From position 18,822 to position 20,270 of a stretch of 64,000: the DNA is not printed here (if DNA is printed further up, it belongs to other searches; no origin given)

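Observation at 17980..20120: alkB - truncated hemoglobin - [2Fe-2S] ferredoxin - small membrane protein operon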

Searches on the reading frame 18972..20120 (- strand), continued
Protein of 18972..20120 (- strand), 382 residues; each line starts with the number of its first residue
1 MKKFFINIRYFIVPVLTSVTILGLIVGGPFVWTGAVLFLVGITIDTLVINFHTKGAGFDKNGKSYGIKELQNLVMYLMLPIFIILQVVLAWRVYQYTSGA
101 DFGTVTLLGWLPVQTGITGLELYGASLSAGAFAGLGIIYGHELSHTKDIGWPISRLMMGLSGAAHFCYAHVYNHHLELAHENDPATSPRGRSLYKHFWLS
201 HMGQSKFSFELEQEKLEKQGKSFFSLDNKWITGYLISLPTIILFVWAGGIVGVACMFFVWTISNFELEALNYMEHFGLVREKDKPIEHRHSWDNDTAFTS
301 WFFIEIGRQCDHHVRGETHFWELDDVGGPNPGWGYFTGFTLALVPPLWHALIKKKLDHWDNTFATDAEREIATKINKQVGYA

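Call 45: get_annotated_region(hit=H1, flank=2500)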
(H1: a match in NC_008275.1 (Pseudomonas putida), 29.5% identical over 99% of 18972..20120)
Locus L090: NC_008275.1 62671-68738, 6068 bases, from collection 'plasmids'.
description: Pseudomonas putida plasmid pWW53, complete sequence
organism: Pseudomonas putida (NCBI taxid 303)
taxonomy: Bacteria; Pseudomonadota; Gammaproteobacteria; Pseudomonadales; Pseudomonadaceae; Pseudomonas; Pseudomonas putida
host: -; source: -; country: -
typing (MOB-suite, as given by PLSDB): non-mobilizable; replicon IncP
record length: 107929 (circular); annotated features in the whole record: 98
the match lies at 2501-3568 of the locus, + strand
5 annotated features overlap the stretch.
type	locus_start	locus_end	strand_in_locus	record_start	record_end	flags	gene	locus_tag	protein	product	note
CDS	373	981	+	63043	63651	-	-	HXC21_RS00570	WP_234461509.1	zinc-binding dehydrogenase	-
CDS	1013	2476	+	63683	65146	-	-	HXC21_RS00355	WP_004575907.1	benzaldehyde dehydrogenase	-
CDS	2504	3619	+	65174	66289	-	xylM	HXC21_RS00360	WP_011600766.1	xylene monooxygenase subunit XylM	-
CDS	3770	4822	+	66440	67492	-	-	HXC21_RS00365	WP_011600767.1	2Fe-2S iron-sulfur cluster-binding protein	-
CDS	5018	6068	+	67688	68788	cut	-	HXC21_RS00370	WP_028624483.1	NAD(P)-dependent alcohol dehydrogenase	-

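Call 46: get_annotated_region(hit=H15, flank=3000)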
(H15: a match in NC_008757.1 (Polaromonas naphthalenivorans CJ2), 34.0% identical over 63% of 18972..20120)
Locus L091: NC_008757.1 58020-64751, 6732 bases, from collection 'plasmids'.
description: Polaromonas naphthalenivorans CJ2 plasmid pPNAP01, complete sequence
organism: Polaromonas naphthalenivorans CJ2 (NCBI taxid 365044)
taxonomy: Bacteria; Pseudomonadota; Betaproteobacteria; Burkholderiales; Comamonadaceae; Polaromonas; Polaromonas naphthalenivorans; Polaromonas naphthalenivorans CJ2
host: -; source: -; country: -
typing (MOB-suite, as given by PLSDB): conjugative; replicon IncP; relaxase MOBH; mating-pair formation MPF_T
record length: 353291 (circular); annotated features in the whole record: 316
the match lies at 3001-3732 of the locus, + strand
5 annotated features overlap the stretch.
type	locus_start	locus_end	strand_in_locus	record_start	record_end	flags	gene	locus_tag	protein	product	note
CDS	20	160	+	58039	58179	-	-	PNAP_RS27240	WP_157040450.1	hypothetical protein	-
CDS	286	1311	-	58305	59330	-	-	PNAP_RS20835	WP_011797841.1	AraC family transcriptional regulator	-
CDS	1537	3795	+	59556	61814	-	-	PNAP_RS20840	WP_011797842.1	fatty acid desaturase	GO:0006629 - lipid metabolic process [Evidence IEA]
CDS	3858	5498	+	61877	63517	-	-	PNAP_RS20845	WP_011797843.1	GMC family oxidoreductase N-terminal domain-containing protein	-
CDS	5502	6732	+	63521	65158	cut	-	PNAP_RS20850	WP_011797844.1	long-chain fatty acid--CoA ligase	-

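Call 47: get_annotated_region(hit=H16, flank=2000)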
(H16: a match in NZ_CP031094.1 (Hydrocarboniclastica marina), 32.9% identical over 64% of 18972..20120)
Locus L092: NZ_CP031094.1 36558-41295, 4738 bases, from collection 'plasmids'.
description: Hydrocarboniclastica marina strain soil36-7 plasmid psoil36-7, complete sequence
organism: Hydrocarboniclastica marina (NCBI taxid 2259620)
taxonomy: Bacteria; Pseudomonadota; Gammaproteobacteria; Alteromonadales; Alteromonadaceae; Hydrocarboniclastica; Hydrocarboniclastica marina
host: -; source: -; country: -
typing (MOB-suite, as given by PLSDB): mobilizable; relaxase MOBH
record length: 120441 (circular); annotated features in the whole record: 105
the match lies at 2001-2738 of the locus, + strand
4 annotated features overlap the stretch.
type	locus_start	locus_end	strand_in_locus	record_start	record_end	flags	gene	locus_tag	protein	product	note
CDS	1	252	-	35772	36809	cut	-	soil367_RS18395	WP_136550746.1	AraC family transcriptional regulator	-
CDS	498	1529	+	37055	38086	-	-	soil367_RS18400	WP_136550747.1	2Fe-2S iron-sulfur cluster binding domain-containing protein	-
CDS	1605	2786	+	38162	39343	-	-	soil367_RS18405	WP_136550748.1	alkane 1-monooxygenase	-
CDS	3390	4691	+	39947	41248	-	-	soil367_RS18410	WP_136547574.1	IS1380 family transposase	-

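Call 53: predict_structure(alignment_id=A1)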
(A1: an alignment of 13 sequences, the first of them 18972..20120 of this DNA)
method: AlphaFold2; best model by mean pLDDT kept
length: 382 residues; sequences in the alignment: 13
mean_pLDDT: 67.9   pTM: 0.73
mean pLDDT of the five models: 67.9, 67.9, 66.9, 66.4, 66.3
residues with pLDDT >= 90: 70; 70-90: 108; 50-70: 113; < 50: 91
segments of 3 or more residues with pLDDT < 50: 51-57, 166-193, 276-284, 287-331
pLDDT, mean of each block of 10 residues (from residue 1): 67 85 94 88 60 49 64 80 93 94 87 92 93 74 63 74 53 41 43 52 59 83 82 78 93 89 69 51 48 46 45 35 40 56 64 68 71 63 47
secondary structure, 60 per line:
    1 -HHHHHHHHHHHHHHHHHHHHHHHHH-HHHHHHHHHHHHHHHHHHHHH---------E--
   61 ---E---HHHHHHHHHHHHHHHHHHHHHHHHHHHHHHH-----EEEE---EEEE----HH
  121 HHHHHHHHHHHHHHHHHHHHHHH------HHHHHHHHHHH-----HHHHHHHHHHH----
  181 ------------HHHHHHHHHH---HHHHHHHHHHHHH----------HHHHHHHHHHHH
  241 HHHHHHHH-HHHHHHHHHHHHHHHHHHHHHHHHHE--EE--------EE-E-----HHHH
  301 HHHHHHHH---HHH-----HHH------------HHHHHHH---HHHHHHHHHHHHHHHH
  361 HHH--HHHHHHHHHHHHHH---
elements in order: H2-26 H28-48 H68-98 E104-107 E111-114 H119-143 H150-160 H166-176 H193-202 H206-218 H229-248 H250-274 H297-308 H335-341 H345-363 H366-379

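Call 56: fold_search(model_id=the predicted structure, library=pdb)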
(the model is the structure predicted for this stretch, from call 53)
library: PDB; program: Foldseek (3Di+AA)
matches with E <= 10: 203; with E <= 0.001: 2
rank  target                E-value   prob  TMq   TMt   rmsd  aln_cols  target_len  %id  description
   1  8f6t                  2.4e-07  1.00  0.69  0.62   5.7       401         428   21  Cryo-EM structure of alkane 1-monooxygenase AlkB-AlkG complex from Fontimonas thermophila (released 2023-04-05)
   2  8sbb_A                2.6e-07  1.00  0.65  0.66   5.6       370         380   24  Cryo-EM structure of FtAlkB (released 2023-04-26)
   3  7p2l                  2.6e-01  0.09  0.15  0.14  24.6       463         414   10  thermostabilised 7TM domain of human mGlu5 receptor bound to photoswitchable ligand alloswitch-1 (released 2021-09-08)
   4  9fka_B                7.0e-01  0.12  0.16  0.17  19.4       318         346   11  Cryo-EM structure of the reduced cytochrome bd oxidase from M. tuberculosis (released 2025-02-12)
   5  7b9f_X                1.5e+00  0.08  0.18  0.17  21.6       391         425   12  Structure of the mycobacterial ESX-5 Type VII Secretion System hexameric pore complex (released 2021-07-07)
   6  9cdc                  1.5e+00  0.08  0.16  0.21  15.6       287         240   14  Kalium channelrhodopsin 1 C110A mutant from Hyphochytrium catenoides, Dark State (released 2025-02-19)
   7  3ddl_A                1.6e+00  0.07  0.15  0.19  17.2       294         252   10  Crystallographic Structure of Xanthorhodopsin, a Light-Driven Ion Pump with Dual Chromophore (released 2008-10-14)
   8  9bwd_l                1.6e+00  0.06  0.16  0.11  23.8       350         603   10  Cryo-EM structure of respiratory supercomplex I (released 2025-08-06)
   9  8b9z_N                1.6e+00  0.04  0.13  0.14  19.4       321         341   12  Drosophila melanogaster complex I in the Active state (Dm1) (released 2023-01-18)
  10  7o6y_4                1.6e+00  0.03  0.13  0.11  22.0       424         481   13  Cryo-EM structure of respiratory complex I under turnover (released 2021-11-10)
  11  6yj4_L                1.8e+00  0.03  0.12  0.09  23.3       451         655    8  Structure of Yarrowia lipolytica complex I at 2.7 A (released 2020-08-12)
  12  3p03_A                1.9e+00  0.02  0.15  0.12  26.8       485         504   12  Crystal structure of BetP-G153D with choline bound (released 2011-03-30)
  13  8wpl_A                1.9e+00  0.02  0.12  0.08  27.0       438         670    9  Cryo-EM structure of the human TRPC1/C4 heteromer (released 2024-10-16)
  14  3tdp_B                2.0e+00  0.07  0.17  0.22  21.0       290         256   11  Crystal structure of HSC at pH 4.5 (released 2012-03-07)
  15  5gpn_h                2.1e+00  0.06  0.16  0.14  14.8       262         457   11  Architecture of mammalian respirasome (released 2017-04-05)
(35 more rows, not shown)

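Call 60: search_protein_families(library=pfam, proteins=[L055:10306-11676:+, L068:3457-3972:-, L080:9301-10011:+, L070:5499-6392:-, L054:2289-3104:-, L029:12557-12997:+, L071:6852-7808:-, L089:13848-15047:+, L068:7108-8199:+, L050:13795-15195:-], max_evalue=0.001)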
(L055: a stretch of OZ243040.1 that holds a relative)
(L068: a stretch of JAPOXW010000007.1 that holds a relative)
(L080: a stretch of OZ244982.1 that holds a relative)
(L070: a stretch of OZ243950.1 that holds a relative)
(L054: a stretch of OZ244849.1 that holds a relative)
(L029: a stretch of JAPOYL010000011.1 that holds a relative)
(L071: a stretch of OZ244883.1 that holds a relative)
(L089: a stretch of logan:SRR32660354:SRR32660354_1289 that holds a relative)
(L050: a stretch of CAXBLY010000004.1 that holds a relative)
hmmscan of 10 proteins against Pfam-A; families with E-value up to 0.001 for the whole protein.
L055:10306-11676:+ (456 aa): 1 family
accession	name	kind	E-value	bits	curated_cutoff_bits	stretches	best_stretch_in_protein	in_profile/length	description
PF03349.22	Toluene_X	-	2.8e-14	52.9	29.7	1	32-340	5-344/421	Outer membrane protein transport protein (OMPP1/FadL/TodX)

L068:3457-3972:- (171 aa): 1 family
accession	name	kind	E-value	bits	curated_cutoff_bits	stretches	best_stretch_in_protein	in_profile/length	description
PF07977.19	FabA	-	8.8e-51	171.6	23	1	28-158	1-138/138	FabA-like domain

L080:9301-10011:+ (236 aa): 0 families

L070:5499-6392:- (297 aa): 3 families
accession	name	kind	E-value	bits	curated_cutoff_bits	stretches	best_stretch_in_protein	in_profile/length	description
PF17773.7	UPF0176_N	-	3.7e-19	69.3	26.2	1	37-123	4-90/92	UPF0176 acylphosphatase like domain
PF00581.25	Rhodanese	-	1.6e-07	32.1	22.2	1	146-237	3-99/102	Rhodanese-like domain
PF12368.13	Rhodanese_C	-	5.9e-05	23.7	26.9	1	247-292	1-46/66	Rhodanase C-terminal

L054:2289-3104:- (271 aa): 1 family
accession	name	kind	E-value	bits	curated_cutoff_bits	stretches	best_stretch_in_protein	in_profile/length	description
PF01026.27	TatD_DNase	-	2.2e-71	240.7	27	1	9-269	1-253/253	TatD related DNase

L029:12557-12997:+ (146 aa): 0 families

L071:6852-7808:- (318 aa): 2 families
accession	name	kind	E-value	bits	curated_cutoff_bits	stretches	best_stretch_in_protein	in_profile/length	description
PF13411.12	MerR_1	-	1.4e-12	48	21.6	1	12-72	6-65/69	MerR HTH family regulatory protein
PF00376.29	MerR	-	6.9e-07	29.4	28.2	1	9-45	2-38/38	MerR family regulatory protein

L089:13848-15047:+ (399 aa): 0 families

L068:7108-8199:+ (363 aa): 4 families
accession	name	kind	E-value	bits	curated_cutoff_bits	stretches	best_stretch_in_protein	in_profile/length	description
PF00817.25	IMS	-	1.6e-52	177.8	23.2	1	15-162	1-148/148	impB/mucB/samB family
PF11799.13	IMS_C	-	8.7e-27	94.1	20.7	1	248-361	1-108/109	impB/mucB/samB family C-terminal domain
PF11798.14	IMS_HHH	-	1e-07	32.2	24.4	1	174-205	1-32/32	IMS family HHH motif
PF21999.2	IMS_HHH_1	-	5.8e-07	30.3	27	1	191-238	5-53/53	DNA polymerase-iota, thumb domain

L050:13795-15195:- (466 aa): 3 families
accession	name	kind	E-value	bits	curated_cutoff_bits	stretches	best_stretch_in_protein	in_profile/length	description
PF02601.20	Exonuc_VII_L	-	3e-104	349.3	35.9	1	128-443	1-313/315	Exonuclease VII, large subunit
PF13742.12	tRNA_anti_2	-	2.6e-31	108.1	27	1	12-104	1-94/95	OB-fold nucleic acid binding domain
PF01336.31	tRNA_anti-codon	-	8.4e-11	42.1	27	1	33-105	2-73/75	OB-fold nucleic acid binding domain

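Call 70: search_protein_families(library=ncbifam, proteins=[L009:950-2098:+, L009:14310-15443:+, L089:13848-15047:+, L009:9915-10601:+, L088:15807-16853:+, L088:3616-4431:-, L088:4436-6514:-, L088:10791-12020:+, L009:10639-11733:+], max_evalue=0.00001)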
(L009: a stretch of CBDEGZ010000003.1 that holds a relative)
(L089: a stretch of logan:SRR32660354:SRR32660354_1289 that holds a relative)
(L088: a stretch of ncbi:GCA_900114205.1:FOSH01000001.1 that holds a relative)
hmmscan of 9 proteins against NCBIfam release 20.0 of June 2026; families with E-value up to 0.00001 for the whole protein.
L009:950-2098:+ (383 aa): 18 families
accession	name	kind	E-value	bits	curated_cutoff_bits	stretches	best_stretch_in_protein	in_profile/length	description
NF049984.1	Rv1679_FadE16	equivalog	6e-69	233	600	1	16-380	11-370/371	Rv1679 family acyl-CoA dehydrogenase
NF042972.1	AcrlCoAredClosAcrC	equivalog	1.3e-41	142.6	640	1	7-373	14-374/378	acryloyl-CoA reductase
NF045652.1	ProlPCPDhRedW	equivalog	4.6e-38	131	650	1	18-368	20-366/376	L-prolyl-[peptidyl-carrier protein] dehydrogenase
NF043006.1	CyhCrbnylCoADH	equivalog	9.2e-36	123.6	650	1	5-376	11-376/380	cyclohexane-1-carbonyl-CoA dehydrogenase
NF008997.0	PRK12341.1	equivalog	6e-31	107.8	537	1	16-376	24-377/382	acyl-CoA dehydrogenase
NF042439.1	SulpropCoADesulf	equivalog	2.3e-30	105.6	600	1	11-377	6-372/379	3-sulfinopropanoyl-CoA desulfinase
NF002885.1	PRK03354.1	equivalog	6.9e-30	104.3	540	1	24-375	32-373/378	crotonobetainyl-CoA dehydrogenase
TIGR04022.1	sulfur_SfnB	equivalog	1.4e-29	103.2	430.9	1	17-359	21-364/391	SfnB family sulfur acquisition oxidoreductase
NF053553.1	prodigi_MBC_PigA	equivalog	7.9e-27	94.4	500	1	5-369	12-373/381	prodigiosin MBC biosynthesis dehydrogenase PigA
NF058590.1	AcCoDHFadEBacil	equivalog_domain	3.3e-26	91.9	600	1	13-375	37-410/586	acyl-CoA dehydrogenase FadE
NF045552.1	GlutCoADH_Des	equivalog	3.3e-25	89.1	470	1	17-360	24-364/387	glutaryl-CoA dehydrogenase Acd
NF043015.1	DibenthMonoxDszC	equivalog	4.4e-17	61.9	850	1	38-264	50-279/415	dibenzothiophene monooxygenase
TIGR03207.1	cyc_hxne_CoA_dh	equivalog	8e-14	51.1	575.35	1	36-372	39-368/372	cyclohexanecarboxyl-CoA dehydrogenase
NF045920.1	HphnlacHdxOX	equivalog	3.8e-10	39.2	650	1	16-357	11-355/384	p-hydroxyphenylacetate 3-hydroxylase oxygenase component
NF045629.1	monooxsub_HsaA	equivalog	2.3e-09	36.5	450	1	17-359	11-356/383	3-hydroxy-9,10-secoandrosta-1,3,5(10)-triene-9,17-dione monooxygenase oxygenase subunit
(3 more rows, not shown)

L009:14310-15443:+ (377 aa): 3 families
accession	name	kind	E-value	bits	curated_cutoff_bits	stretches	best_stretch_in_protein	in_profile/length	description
TIGR03151.1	enACPred_II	equivalog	6.5e-49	166.9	453.1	2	138-371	73-300/307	enoyl-[acyl-carrier-protein] reductase FabK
TIGR01302.1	IMP_dehydrog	equivalog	8.2e-09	34.8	481.5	0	188-275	279-366/450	IMP dehydrogenase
NF005574.0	PRK07259.1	equivalog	5.7e-06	25.4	269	1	225-273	226-274/304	dihydroorotate dehydrogenase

L089:13848-15047:+ (399 aa): 0 families

L009:9915-10601:+ (228 aa): 3 families
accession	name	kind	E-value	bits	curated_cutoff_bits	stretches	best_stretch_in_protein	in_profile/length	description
NF007016.1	PRK09481.1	equivalog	5.4e-13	48.8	314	1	10-195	10-192/209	stringent starvation protein SspA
NF050814.1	FtsZBindFzlA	equivalog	1.3e-07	31.6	300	1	25-197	19-204/228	FtsZ-binding protein FzlA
TIGR01262.1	maiA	equivalog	3.1e-07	30.2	171.05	1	31-170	20-172/211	maleylacetoacetate isomerase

L088:15807-16853:+ (348 aa): 8 families
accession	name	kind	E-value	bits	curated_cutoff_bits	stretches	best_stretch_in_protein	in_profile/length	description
NF005757.0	PRK07581.1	subfamily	5.2e-138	459.5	332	1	10-345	2-338/339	hypothetical protein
TIGR01392.2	MetX_acetyl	equivalog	1e-50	172.8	500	1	22-327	4-337/351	homoserine O-acetyltransferase MetX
NF001209.0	PRK00175.1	equivalog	3.3e-47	161.1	331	1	17-343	17-375/381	homoserine O-acetyltransferase MetX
NF005262.1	PRK06765.1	equivalog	1.5e-40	139.3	450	1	17-323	6-348/366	E22 family MetX-like putative esterase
NF047917.1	MetX_acetyl_MTB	exception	2.3e-37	129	475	1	11-342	3-357/361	homoserine O-acetyltransferase MetX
NF047916.1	MetX_succinyl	exception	4.6e-33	114.7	560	1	24-297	17-319/370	homoserine O-succinyltransferase MetX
NF005071.0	PRK06489.1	equivalog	6.3e-33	114.3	305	1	5-297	25-308/362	hypothetical protein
NF047915.1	homoser_Ac_Staph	exception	3.2e-06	26.7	500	1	18-183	8-174/320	homoserine O-acetyltransferase MetX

L088:3616-4431:- (271 aa): 1 family
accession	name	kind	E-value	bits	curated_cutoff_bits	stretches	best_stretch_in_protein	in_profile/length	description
TIGR02640.1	gas_vesic_GvpN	equivalog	4.2e-20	72.3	266.8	2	90-234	92-235/262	gas vesicle protein GvpN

L088:4436-6514:- (692 aa): 0 families

L088:10791-12020:+ (409 aa): 1 family
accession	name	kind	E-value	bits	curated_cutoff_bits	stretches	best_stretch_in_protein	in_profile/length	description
NF053685.1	BamG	equivalog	1.7e-07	30.7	250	0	28-296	16-306/397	BamG family beta-barrel-assembly machinery protein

L009:10639-11733:+ (364 aa): 22 families
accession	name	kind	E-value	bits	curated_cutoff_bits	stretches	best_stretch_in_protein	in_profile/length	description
NF040810.1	BenC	equivalog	1.2e-59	202.1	430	1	21-355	13-331/333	benzoate 1,2-dioxygenase electron transfer component BenC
NF045803.1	MethMoxFADbindMmoC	equivalog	6.9e-54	182.9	500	1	22-357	15-343/343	aromatic/alkene monooxygenase hydroxylase FAD-binding subunit MmoC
NF008822.0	PRK11872.1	equivalog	7e-53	179.8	402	1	23-358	17-339/341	anthranilate 1,2-dioxygenase electron transfer component AntC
TIGR02160.1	PA_CoA_Oxy5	hypoth_equivalog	2.7e-38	131.7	420.8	2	118-355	6-242/352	1,2-phenylacetyl-CoA epoxidase subunit PaaE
TIGR01941.1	nqrF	equivalog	2.2e-34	119.1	295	2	187-354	237-403/405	NADH:ubiquinone reductase (Na(+)-transporting) subunit F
NF058606.1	GlBtMonoRdsGbcB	equivalog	1.7e-29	102.9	500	2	125-347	25-240/362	glycine betaine monooxygenase reductase subunit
NF005963.0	PRK08051.1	equivalog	3.7e-25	88.6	230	1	127-354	10-230/233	NAD(P)H-flavin reductase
NF052252.1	flav_redu_LuxG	exception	5.1e-23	81.4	340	1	140-354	20-229/232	flavin mononucleotide reductase LuxG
NF004317.0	PRK05713.1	equivalog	7.3e-21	74.7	338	1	16-276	4-247/312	iron-sulfur-binding ferredoxin reductase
NF007964.0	PRK10684.1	equivalog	8.9e-21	74.2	383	2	126-357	15-240/333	NADH oxidoreductase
NF009805.0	PRK13289.1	equivalog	5.4e-20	71.7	432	1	161-354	202-392/399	NO-inducible flavohemoprotein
NF006220.0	PRK08345.1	subfamily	4.6e-17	62.2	395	1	114-351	11-248/294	cytochrome-c3 hydrogenase subunit gamma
NF000796.0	PRK00054.1-1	equivalog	1.6e-13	50.5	224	1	190-346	61-196/254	dihydroorotate dehydrogenase electron transfer subunit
NF040830.1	sulfhyd_ShyC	equivalog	1.2e-11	44.3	600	1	114-349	7-240/288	NAD(P)-dependent hydrogenase/sulfhydrogenase 2 subunit gamma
NF040756.1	corr_regen_AcsV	exception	1.3e-11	43.6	800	1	20-114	8-101/632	corrinoid activation/regeneration protein AcsV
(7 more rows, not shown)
